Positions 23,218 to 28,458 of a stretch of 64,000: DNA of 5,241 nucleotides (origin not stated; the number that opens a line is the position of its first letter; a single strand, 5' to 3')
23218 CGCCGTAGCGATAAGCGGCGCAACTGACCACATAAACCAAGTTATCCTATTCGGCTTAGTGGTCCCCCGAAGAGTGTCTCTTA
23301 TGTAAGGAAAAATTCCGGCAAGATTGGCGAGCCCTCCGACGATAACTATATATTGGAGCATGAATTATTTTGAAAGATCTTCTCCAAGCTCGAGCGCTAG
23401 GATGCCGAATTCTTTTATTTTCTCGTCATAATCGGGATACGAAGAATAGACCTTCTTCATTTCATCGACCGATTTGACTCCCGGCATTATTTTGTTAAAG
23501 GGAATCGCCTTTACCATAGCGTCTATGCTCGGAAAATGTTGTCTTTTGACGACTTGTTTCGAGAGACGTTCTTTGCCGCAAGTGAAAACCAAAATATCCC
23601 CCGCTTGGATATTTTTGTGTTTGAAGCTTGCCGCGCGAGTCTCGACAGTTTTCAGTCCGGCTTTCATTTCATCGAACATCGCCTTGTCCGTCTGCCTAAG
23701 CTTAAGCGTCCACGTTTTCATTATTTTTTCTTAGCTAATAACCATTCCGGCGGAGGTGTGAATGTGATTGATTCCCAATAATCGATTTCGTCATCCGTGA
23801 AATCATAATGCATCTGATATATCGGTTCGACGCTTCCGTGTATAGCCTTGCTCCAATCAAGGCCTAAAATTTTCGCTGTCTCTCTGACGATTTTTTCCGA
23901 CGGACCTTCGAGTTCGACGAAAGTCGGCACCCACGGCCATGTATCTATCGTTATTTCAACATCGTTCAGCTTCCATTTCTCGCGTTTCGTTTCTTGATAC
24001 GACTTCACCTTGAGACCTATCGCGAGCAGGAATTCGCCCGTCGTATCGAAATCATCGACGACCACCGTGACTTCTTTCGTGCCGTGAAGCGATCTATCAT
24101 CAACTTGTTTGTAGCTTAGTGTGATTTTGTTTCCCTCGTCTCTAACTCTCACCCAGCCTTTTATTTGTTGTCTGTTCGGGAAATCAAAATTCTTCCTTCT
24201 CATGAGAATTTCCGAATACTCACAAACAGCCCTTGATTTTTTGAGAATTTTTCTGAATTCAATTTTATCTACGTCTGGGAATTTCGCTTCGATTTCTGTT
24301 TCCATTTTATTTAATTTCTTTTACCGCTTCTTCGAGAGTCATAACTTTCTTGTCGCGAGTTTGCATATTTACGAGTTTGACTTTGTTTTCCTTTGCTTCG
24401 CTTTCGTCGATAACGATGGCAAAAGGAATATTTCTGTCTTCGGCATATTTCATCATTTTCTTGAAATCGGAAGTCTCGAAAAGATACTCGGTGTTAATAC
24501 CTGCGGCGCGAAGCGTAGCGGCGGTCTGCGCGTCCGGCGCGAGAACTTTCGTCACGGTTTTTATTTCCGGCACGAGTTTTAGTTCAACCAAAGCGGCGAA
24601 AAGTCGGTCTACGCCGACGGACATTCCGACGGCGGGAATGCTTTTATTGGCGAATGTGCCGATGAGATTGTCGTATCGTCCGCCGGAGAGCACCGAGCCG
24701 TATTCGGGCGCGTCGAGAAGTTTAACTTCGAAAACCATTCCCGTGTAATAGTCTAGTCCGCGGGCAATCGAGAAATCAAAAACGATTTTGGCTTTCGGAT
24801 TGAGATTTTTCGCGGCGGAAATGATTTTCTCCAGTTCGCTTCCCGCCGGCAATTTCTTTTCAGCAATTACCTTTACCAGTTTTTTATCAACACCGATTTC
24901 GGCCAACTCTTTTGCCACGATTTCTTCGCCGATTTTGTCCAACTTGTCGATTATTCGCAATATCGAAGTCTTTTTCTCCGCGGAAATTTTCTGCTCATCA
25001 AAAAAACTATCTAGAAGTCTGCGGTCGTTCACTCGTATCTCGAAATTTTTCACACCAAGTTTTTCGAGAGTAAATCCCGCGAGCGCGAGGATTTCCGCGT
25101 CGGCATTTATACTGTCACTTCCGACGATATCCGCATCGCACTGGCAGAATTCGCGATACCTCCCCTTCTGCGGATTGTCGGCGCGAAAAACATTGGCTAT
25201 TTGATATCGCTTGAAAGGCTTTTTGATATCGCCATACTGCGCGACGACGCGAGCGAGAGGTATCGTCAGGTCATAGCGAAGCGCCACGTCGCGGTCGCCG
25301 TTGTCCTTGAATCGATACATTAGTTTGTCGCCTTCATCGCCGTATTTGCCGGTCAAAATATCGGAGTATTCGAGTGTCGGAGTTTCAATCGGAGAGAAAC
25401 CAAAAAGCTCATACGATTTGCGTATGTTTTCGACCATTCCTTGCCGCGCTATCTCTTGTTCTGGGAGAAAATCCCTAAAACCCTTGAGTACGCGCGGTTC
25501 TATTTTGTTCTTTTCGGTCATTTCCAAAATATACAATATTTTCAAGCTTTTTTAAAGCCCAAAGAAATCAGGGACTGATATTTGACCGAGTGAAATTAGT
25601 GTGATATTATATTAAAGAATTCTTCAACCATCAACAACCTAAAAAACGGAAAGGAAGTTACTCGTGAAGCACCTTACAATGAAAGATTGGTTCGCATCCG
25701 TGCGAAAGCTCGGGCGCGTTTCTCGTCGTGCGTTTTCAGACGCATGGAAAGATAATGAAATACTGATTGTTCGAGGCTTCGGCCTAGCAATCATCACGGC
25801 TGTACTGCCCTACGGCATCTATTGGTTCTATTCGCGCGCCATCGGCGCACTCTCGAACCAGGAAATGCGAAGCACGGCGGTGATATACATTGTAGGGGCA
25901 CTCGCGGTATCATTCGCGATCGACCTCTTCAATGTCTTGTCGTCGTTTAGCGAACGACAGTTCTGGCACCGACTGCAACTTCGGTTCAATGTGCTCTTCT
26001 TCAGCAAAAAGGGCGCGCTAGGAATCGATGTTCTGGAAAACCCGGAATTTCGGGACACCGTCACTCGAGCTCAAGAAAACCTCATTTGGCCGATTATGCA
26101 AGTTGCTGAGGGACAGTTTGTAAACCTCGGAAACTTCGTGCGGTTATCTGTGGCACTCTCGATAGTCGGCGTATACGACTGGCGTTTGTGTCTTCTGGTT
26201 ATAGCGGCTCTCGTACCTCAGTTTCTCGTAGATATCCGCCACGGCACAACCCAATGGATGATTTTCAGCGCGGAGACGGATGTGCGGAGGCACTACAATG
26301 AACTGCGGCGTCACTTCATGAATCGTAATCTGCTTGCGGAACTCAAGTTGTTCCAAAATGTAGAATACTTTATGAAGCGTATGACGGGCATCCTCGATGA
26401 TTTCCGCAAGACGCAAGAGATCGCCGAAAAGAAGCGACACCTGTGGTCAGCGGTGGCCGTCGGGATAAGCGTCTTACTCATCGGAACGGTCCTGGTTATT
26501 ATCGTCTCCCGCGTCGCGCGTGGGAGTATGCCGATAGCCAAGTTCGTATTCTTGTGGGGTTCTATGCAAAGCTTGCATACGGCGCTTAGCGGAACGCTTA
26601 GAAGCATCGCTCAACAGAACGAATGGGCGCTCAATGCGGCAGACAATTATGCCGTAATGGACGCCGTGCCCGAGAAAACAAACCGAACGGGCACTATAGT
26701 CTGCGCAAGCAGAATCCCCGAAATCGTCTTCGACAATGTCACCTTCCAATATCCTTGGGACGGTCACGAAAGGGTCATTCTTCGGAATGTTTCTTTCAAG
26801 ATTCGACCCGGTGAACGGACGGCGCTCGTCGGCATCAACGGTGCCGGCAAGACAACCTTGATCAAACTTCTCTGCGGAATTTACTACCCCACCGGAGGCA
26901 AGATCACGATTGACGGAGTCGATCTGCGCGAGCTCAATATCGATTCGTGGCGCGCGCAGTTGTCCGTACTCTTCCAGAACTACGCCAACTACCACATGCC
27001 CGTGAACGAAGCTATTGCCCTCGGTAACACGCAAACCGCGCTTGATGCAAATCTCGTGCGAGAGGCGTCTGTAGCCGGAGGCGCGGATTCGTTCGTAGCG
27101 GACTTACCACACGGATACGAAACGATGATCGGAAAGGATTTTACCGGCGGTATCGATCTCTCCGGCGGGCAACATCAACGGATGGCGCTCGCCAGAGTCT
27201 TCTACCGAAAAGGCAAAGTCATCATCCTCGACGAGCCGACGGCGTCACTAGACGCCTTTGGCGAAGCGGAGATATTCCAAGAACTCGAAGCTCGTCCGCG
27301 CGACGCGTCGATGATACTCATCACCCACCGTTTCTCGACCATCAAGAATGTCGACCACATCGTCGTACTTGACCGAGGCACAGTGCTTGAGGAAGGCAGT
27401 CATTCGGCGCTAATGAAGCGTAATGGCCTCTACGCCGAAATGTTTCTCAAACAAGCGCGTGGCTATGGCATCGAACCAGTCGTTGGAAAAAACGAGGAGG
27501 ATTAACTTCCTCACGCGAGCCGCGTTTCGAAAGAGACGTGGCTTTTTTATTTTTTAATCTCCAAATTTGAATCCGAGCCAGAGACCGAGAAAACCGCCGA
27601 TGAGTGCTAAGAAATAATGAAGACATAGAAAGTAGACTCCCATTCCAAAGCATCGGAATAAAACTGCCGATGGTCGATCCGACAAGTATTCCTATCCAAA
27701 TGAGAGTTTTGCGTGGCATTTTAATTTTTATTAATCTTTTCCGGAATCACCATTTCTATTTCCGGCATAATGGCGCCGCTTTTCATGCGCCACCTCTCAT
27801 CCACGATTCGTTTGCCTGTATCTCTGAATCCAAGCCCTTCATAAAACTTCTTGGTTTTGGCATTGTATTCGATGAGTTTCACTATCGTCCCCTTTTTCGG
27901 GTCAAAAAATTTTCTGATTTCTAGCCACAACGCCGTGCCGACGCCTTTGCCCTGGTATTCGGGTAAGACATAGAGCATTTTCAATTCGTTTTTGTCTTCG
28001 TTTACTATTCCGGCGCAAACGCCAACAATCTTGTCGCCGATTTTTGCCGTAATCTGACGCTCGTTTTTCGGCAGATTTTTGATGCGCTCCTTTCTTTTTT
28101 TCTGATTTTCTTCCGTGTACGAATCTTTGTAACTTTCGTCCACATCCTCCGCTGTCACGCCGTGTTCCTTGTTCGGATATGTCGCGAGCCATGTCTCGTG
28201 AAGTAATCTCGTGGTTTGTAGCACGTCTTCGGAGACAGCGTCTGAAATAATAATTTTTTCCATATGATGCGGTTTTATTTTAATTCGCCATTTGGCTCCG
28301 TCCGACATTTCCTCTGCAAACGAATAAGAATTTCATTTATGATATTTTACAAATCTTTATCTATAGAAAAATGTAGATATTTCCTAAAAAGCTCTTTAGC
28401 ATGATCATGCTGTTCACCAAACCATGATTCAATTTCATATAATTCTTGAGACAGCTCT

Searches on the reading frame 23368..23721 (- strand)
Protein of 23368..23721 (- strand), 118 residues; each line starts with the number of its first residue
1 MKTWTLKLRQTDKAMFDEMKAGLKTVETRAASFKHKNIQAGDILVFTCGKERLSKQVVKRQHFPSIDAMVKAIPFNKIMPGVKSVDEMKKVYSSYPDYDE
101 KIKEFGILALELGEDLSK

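Call 31: search_protein_families(library=pfam, proteins=[window:23368-23721:-], max_evalue=0.01)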
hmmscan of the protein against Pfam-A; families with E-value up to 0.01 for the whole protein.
window:23368-23721:- (118 aa): 2 families
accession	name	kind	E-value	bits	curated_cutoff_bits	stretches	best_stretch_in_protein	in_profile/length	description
PF12436.14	USP7_ICP0_bdg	-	0.0005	20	27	1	11-65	108-158/241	ICP0-binding domain of Ubiquitin-specific protease 7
PF04266.20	ASCH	-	0.0029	18.7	21.2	1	14-105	6-92/103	ASCH domain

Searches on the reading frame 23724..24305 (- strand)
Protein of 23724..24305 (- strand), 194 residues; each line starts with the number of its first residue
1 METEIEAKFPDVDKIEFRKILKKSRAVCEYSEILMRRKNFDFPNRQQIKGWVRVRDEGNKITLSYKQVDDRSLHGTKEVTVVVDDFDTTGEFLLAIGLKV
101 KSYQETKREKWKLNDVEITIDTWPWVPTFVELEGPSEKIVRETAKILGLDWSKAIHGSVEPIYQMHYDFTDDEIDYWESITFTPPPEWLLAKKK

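Call 31: search_protein_families(library=pfam, proteins=[window:23724-24305:-], max_evalue=0.01)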
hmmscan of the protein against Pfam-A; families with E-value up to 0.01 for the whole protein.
window:23724-24305:- (194 aa): 1 family
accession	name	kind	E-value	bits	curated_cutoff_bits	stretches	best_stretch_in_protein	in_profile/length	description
PF01928.26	CYTH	-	1.1e-10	42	23.2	1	3-138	2-149/179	CYTH domain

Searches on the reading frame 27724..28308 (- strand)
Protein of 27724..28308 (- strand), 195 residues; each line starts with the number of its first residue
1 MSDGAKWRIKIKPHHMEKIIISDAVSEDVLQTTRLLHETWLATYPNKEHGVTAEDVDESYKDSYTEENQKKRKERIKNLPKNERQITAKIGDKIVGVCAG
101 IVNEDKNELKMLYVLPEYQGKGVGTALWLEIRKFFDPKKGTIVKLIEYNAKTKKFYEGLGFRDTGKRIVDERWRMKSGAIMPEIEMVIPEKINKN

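Call 31: search_protein_families(library=pfam, proteins=[window:27724-28308:-], max_evalue=0.01)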
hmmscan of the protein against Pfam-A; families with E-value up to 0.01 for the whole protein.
window:27724-28308:- (195 aa): 4 families
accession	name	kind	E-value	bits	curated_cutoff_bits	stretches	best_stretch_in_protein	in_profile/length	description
PF13673.13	Acetyltransf_10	-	7.9e-14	52.2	23.6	1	70-171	20-117/128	Acetyltransferase (GNAT) domain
PF13508.13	Acetyltransf_7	-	1.5e-13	51.3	27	1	86-162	6-83/84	Acetyltransferase (GNAT) domain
PF00583.31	Acetyltransf_1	-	2.3e-13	50.8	20.7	1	55-161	3-116/116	Acetyltransferase (GNAT) family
PF08445.16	FR47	-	1.9e-06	28.2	22.1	1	97-164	12-80/86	FR47-like protein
